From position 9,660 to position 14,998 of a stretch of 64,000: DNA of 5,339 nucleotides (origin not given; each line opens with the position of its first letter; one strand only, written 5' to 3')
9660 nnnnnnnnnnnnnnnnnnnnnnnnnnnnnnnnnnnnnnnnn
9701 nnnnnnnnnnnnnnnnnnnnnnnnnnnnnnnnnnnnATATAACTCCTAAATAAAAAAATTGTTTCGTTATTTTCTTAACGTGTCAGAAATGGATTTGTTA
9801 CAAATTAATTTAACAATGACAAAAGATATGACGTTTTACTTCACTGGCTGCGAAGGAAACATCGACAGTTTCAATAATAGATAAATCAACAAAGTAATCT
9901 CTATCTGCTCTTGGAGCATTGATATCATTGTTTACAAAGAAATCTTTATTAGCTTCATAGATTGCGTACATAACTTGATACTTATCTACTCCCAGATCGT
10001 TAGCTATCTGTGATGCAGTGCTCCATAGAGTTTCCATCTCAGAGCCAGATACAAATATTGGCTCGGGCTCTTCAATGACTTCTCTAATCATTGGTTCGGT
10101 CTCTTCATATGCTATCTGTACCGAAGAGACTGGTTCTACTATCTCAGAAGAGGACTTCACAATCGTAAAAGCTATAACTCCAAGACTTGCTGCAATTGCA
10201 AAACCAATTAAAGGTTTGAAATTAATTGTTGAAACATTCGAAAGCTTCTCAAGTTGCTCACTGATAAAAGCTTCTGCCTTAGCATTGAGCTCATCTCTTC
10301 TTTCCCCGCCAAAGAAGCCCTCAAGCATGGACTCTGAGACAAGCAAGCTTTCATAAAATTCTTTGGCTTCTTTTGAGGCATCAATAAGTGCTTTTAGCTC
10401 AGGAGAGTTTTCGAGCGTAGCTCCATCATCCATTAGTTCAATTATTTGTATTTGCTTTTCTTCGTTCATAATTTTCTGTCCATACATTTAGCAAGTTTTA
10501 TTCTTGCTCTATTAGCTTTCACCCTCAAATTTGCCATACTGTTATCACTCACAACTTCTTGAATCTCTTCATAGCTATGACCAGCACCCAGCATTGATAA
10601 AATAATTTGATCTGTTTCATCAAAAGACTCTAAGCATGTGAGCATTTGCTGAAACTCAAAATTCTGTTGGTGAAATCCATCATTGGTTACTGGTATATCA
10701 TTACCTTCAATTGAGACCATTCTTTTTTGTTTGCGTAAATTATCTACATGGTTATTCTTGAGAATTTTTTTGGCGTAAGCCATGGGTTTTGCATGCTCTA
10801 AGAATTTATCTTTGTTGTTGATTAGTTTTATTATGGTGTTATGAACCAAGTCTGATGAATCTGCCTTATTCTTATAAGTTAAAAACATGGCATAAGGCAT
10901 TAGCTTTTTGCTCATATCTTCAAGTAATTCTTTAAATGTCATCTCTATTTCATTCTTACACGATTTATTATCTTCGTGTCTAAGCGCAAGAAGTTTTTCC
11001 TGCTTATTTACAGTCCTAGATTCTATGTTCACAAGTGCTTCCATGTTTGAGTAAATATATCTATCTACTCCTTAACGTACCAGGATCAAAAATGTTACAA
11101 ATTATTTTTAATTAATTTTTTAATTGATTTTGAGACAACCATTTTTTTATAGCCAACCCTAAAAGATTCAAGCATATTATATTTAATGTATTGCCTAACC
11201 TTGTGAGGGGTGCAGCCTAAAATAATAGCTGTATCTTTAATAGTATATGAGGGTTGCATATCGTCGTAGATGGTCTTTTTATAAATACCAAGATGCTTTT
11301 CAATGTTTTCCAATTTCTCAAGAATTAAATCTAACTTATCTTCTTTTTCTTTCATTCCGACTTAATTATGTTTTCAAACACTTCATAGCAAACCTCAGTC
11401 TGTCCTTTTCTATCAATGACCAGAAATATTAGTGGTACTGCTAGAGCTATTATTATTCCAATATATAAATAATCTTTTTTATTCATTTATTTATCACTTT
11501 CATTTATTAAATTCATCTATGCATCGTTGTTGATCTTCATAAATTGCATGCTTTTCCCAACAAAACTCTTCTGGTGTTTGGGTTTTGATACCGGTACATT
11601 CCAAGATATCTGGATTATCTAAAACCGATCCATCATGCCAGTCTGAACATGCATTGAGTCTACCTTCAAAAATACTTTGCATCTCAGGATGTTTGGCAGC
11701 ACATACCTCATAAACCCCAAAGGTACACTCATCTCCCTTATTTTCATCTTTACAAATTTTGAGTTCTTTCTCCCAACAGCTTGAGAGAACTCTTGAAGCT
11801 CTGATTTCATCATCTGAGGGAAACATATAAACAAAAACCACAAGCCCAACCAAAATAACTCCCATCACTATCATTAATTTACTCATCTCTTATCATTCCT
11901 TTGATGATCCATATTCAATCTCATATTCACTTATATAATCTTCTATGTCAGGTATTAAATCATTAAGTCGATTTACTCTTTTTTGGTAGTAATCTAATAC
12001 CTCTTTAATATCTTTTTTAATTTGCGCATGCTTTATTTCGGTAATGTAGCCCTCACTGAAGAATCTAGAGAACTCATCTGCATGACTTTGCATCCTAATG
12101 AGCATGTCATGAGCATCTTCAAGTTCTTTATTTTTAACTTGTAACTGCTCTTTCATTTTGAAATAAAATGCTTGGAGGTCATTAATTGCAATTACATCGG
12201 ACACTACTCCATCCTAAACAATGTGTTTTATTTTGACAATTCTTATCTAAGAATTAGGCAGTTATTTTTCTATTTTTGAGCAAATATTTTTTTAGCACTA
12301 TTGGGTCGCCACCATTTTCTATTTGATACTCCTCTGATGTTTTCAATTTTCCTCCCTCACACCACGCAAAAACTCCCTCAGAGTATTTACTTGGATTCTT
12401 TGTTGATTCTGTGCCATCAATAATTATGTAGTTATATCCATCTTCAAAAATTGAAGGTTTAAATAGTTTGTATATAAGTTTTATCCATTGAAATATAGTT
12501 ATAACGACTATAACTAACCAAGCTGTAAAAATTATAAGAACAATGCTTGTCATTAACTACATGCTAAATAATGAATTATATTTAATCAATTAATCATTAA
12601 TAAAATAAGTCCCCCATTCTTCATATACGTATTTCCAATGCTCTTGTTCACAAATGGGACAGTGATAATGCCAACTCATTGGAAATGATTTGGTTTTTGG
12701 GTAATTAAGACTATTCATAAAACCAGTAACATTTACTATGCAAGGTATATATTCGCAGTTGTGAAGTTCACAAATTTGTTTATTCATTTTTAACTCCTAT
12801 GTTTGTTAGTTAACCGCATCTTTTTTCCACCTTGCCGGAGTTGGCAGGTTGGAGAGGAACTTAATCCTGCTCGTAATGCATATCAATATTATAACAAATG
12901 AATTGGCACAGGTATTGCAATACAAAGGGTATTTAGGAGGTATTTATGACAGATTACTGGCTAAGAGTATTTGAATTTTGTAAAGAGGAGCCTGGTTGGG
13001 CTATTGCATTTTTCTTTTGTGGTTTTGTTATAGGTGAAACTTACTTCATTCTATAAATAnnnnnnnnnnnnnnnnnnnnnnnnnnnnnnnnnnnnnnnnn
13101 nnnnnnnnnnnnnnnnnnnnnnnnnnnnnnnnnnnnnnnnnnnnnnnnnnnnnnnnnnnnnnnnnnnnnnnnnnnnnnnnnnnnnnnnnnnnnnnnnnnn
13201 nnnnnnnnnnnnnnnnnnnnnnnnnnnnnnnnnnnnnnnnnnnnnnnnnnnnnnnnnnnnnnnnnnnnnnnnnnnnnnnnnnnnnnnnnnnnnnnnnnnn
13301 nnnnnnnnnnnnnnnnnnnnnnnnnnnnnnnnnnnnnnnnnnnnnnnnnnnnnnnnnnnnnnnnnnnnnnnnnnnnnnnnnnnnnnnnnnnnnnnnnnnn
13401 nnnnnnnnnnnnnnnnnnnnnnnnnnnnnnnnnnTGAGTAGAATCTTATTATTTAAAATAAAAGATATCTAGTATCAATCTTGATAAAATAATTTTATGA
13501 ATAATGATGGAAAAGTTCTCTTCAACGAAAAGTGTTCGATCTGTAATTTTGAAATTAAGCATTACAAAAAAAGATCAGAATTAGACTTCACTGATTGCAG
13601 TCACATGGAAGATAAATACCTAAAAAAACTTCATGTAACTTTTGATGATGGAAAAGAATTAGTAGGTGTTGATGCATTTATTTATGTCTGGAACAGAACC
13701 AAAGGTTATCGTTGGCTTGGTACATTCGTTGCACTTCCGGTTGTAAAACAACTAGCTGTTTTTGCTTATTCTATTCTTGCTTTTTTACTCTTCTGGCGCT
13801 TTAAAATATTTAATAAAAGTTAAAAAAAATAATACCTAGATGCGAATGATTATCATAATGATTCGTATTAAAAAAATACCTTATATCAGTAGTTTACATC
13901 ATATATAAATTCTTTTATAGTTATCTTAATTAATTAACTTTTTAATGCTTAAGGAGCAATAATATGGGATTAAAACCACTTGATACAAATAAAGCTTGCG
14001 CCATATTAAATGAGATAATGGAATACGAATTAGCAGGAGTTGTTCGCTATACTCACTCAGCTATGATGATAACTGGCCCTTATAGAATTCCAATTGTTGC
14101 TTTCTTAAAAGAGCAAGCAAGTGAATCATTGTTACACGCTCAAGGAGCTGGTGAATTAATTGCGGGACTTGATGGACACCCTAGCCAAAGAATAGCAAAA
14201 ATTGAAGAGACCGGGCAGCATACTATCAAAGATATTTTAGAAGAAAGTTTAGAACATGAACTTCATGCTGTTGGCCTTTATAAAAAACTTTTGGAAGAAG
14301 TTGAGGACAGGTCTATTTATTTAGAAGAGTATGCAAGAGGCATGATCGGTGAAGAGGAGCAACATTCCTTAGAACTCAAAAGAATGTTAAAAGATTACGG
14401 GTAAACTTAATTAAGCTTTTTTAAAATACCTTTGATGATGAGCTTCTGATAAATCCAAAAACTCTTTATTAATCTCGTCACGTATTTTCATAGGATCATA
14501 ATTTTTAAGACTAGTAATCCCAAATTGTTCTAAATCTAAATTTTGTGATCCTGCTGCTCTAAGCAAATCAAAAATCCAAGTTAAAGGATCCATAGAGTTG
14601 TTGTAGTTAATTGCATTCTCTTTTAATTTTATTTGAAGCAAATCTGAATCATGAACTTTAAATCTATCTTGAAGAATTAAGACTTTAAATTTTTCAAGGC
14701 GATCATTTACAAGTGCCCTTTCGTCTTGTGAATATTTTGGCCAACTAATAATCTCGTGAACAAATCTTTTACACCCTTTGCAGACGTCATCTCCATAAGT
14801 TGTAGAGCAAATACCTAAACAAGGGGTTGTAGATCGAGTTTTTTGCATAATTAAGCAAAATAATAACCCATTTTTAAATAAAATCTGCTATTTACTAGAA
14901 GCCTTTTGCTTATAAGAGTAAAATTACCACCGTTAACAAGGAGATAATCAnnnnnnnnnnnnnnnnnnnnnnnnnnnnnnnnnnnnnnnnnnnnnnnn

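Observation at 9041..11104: Island-borne ECF sigma/anti-sigma pair with two identical promoter motifs: a self-contained regulon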

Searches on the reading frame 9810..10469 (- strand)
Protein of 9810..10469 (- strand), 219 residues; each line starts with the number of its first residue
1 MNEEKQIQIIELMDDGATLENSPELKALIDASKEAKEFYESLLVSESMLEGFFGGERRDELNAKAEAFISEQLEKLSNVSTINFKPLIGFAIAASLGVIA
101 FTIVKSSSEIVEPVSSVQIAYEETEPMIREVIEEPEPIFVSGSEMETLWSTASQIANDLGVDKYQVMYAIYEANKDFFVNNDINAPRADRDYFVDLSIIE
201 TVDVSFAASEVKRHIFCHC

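Call 5: search_protein_families(library=pfam, proteins=[window:9810-10469:-], max_evalue=0.1)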
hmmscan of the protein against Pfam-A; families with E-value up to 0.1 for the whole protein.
window:9810-10469:- (219 aa): 1 family
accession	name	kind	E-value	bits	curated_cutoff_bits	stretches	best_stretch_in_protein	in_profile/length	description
PF05553.16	DUF761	-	0.056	13.5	22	0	58-69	1-12/36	Cotton fibre expressed protein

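Call 7: search_protein_families(library=ncbifam, proteins=[window:9810-10469:-], max_evalue=0.1)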
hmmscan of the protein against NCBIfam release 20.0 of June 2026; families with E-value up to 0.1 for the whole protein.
window:9810-10469:- (219 aa): 1 family
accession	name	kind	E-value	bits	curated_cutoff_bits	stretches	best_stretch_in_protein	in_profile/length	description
TIGR03505.1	FimV_core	subfamily_domain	1.3e-08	34.5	43.45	1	146-185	1-40/74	FimV/HubP family polar landmark protein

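Call 32: find_homologous_proteins(query=window:9810-10469:-, max_evalue=0.001)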
Query window:9810-10469:- (219 aa): 1613 proteins with E <= 0.001 among 1935 candidates; the best 120 are listed.
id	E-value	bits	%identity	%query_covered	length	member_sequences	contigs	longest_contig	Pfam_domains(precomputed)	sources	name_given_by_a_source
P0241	2.9e-133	460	100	100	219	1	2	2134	-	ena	-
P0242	1.2e-131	454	99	100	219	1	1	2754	-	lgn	-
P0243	1.3e-131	454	99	100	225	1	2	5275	-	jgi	jgi:hypothetical protein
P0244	1.2e-130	451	98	100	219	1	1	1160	-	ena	-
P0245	1.8e-130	450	98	100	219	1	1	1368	-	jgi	-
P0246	4.2e-130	449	97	100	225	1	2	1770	-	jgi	jgi:hypothetical protein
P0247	2.7e-129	447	97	100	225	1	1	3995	-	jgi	jgi:hypothetical protein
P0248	3.3e-129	446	97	100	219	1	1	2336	-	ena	-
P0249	5.6e-129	446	96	100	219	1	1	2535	-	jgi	-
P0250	4.4e-128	443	97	100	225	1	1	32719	-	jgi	jgi:hypothetical protein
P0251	6.8e-127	439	95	100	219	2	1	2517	-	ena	-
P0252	8.9e-127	438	95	100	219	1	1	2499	-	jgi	-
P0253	1.1e-126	438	95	100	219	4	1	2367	-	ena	-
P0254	1.6e-126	438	95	100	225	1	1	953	-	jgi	-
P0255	5.6e-126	436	95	100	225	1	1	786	-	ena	-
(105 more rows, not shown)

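Call 68: search_solved_structures(query=A3, max_evalue=10, show_alignments=3)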
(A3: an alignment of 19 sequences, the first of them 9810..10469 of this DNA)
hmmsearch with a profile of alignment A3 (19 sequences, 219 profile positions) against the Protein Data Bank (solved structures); distinct sequences matched with E-value up to 10: 9.
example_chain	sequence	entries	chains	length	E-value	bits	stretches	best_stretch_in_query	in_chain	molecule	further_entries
3i9y_A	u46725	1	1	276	0.23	14.3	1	108-183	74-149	Sensor protein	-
3o1h_A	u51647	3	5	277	0.23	14.3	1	108-183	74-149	Sensor protein TorS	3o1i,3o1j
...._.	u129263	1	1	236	0.35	13.7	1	71-177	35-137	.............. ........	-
7qaw_A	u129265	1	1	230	0.38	13.6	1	70-177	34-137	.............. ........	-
7qb8_A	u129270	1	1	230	0.38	13.6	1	70-177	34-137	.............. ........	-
7qax_A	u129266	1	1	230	0.38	13.6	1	70-177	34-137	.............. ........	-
7qaq_A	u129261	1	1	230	0.39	13.6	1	70-177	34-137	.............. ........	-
7qat_A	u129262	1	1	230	0.39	13.5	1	70-177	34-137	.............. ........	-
7qay_A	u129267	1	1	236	0.44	13.4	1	71-177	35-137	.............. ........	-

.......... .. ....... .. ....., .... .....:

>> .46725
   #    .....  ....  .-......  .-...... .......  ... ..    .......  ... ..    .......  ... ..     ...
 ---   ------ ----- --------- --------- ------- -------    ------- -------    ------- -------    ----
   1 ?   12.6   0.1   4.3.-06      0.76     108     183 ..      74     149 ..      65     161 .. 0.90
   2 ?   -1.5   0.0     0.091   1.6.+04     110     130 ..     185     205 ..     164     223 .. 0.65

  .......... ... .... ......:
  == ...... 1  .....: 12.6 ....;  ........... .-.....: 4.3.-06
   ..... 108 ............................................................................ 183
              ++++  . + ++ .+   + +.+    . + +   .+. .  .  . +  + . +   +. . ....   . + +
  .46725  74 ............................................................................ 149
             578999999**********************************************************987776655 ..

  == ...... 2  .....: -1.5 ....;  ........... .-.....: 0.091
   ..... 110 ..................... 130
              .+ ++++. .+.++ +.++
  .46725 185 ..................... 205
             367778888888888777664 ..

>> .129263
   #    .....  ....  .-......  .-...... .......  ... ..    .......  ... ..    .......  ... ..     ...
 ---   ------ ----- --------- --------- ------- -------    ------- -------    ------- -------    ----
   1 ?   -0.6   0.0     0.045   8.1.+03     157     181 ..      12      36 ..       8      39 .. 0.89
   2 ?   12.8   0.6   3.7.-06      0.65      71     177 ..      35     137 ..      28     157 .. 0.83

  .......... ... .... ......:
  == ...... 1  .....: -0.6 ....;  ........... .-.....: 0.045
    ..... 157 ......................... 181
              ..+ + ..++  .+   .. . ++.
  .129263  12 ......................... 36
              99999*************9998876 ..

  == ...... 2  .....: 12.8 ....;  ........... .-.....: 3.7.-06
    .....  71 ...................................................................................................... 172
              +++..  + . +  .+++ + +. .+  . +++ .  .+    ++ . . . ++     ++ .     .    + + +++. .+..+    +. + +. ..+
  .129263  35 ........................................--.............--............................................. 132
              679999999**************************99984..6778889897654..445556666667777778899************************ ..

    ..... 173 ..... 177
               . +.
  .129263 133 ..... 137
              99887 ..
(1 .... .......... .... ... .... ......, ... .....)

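Call 88: search_protein_families(library=padloc, proteins=[window:9810-10469:-], max_evalue=0.001)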
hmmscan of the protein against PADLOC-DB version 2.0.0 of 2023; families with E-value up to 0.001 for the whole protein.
window:9810-10469:- (219 aa): 0 families

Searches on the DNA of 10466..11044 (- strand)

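Call 86: search_rna_families(sources=[L004, L005, L006, L007, L009, L012, L013], threshold=gathering)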
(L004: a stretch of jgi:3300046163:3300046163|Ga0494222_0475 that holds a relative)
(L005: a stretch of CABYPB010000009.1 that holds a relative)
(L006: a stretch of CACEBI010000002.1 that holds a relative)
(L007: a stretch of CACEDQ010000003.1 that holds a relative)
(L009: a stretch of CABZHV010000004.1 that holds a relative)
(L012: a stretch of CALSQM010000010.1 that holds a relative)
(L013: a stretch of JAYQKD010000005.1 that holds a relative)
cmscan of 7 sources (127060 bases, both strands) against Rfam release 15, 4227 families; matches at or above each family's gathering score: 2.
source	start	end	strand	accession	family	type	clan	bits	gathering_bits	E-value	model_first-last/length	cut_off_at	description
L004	19111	19182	-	RF00005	tRNA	Gene; tRNA;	CL00001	70.8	29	3.8e-13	1-71/71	no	tRNA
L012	19305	19377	-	RF00005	tRNA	Gene; tRNA;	CL00001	51.7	29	6.9e-08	1-71/71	no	tRNA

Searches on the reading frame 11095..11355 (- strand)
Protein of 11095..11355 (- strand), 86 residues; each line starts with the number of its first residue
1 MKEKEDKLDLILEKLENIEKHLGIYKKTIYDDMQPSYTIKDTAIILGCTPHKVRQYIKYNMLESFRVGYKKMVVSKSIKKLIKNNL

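Call 5: search_protein_families(library=pfam, proteins=[window:11095-11355:-], max_evalue=0.1)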
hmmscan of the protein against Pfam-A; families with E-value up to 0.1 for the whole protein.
window:11095-11355:- (86 aa): 5 families
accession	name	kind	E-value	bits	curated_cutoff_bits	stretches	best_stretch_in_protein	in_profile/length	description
PF12728.13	HTH_17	-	0.0038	17.9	27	1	37-75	2-39/51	Helix-turn-helix domain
PF00376.29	MerR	-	0.022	15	28.2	1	38-62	1-25/38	MerR family regulatory protein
PF13384.12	HTH_23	-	0.026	14.8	24.6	0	37-58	18-39/50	Homeodomain-like domain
PF13411.12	MerR_1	-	0.04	14.5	21.6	1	37-59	1-23/69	MerR HTH family regulatory protein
PF08281.18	Sigma70_r4_2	-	0.091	12.9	25.7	0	37-57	27-47/54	Sigma-70, region 4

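Call 7: search_protein_families(library=ncbifam, proteins=[window:11095-11355:-], max_evalue=0.1)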
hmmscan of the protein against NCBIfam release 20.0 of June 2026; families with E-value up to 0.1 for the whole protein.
window:11095-11355:- (86 aa): 1 family
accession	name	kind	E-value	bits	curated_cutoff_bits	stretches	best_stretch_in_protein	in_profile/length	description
TIGR01764.1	excise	domain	0.02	15.3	28.8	0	37-76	2-40/49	excisionase family DNA-binding protein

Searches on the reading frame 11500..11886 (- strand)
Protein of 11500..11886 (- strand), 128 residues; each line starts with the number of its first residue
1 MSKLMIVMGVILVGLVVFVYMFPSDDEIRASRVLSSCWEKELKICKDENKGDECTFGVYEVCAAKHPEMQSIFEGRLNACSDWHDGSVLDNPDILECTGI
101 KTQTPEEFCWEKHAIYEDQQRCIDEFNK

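Call 5: search_protein_families(library=pfam, proteins=[window:11500-11886:-], max_evalue=0.1)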
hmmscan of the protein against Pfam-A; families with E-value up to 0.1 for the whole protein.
window:11500-11886:- (128 aa): 1 family
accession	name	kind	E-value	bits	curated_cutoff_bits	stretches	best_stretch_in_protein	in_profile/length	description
PF04632.18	FUSC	-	0.078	12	30.9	1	2-53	480-530/660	Fusaric acid resistance protein family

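Call 52: find_related_loci(query=window:11500-11886:-, collection=viral_contigs, flank=10000)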
Query window:11500-11886:- (128 aa) in viral_contigs; peptide patterns used: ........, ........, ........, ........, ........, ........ (x = any residue, [..] = any of these).
37 stretches matched a pattern, but none encodes a relative of the query by tblastn (E <= 1e-3).

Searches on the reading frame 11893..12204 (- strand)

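Call 5: search_protein_families(library=pfam, proteins=[window:11893-12204:-], max_evalue=0.1)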
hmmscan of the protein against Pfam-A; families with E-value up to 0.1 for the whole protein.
window:11893-12204:- (103 aa): 5 families
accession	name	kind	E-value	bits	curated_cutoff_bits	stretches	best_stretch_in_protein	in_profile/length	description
PF18052.6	Rx_N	-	0.012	16.1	27.7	1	24-101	23-82/93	Rx N-terminal domain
PF00750.26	tRNA-synt_1d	-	0.019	14.4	23.3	1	6-65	93-150/349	tRNA synthetases class I (R), catalytic domain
PF18822.6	CdvA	-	0.031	14.7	30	0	60-100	32-72/123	CdvA-like coiled-coil domain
PF19269.4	Anticodon_2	-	0.072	13.9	23.6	0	61-98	11-47/141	Anticodon binding domain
PF10241.14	KxDL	-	0.083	13.6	27.2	0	27-83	24-77/86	Uncharacterized conserved protein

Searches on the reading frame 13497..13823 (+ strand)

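Call 11: search_protein_families(library=pfam, proteins=[window:13497-13823:+], max_evalue=0.001)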
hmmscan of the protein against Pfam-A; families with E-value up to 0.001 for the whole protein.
window:13497-13823:+ (108 aa): 1 family
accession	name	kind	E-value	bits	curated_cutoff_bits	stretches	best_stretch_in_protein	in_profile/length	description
PF04134.17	DCC1-like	-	4.4e-13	50.9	27.8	1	7-95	1-104/113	DCC1-like thiol-disulfide oxidoreductase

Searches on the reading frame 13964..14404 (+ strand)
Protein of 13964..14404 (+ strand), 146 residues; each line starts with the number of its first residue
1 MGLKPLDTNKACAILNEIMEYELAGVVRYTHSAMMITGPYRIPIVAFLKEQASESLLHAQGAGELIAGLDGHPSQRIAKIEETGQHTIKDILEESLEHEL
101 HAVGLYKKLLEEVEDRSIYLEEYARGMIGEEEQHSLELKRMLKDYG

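Call 11: search_protein_families(library=pfam, proteins=[window:13964-14404:+], max_evalue=0.001)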
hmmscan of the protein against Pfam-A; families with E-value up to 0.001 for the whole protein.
window:13964-14404:+ (146 aa): 1 family
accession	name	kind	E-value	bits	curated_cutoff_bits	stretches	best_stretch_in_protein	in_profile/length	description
PF00210.30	Ferritin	-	5.4e-16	59.2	24.5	1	13-144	2-138/142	Ferritin-like domain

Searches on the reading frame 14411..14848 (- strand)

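Call 11: search_protein_families(library=pfam, proteins=[window:14411-14848:-], max_evalue=0.001)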
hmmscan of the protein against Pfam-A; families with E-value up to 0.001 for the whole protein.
window:14411-14848:- (145 aa): 1 family
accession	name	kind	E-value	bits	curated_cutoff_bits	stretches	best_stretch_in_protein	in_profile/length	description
PF06945.18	DUF1289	-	1.1e-15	57.6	27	1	8-53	1-45/47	Protein of unknown function (DUF1289)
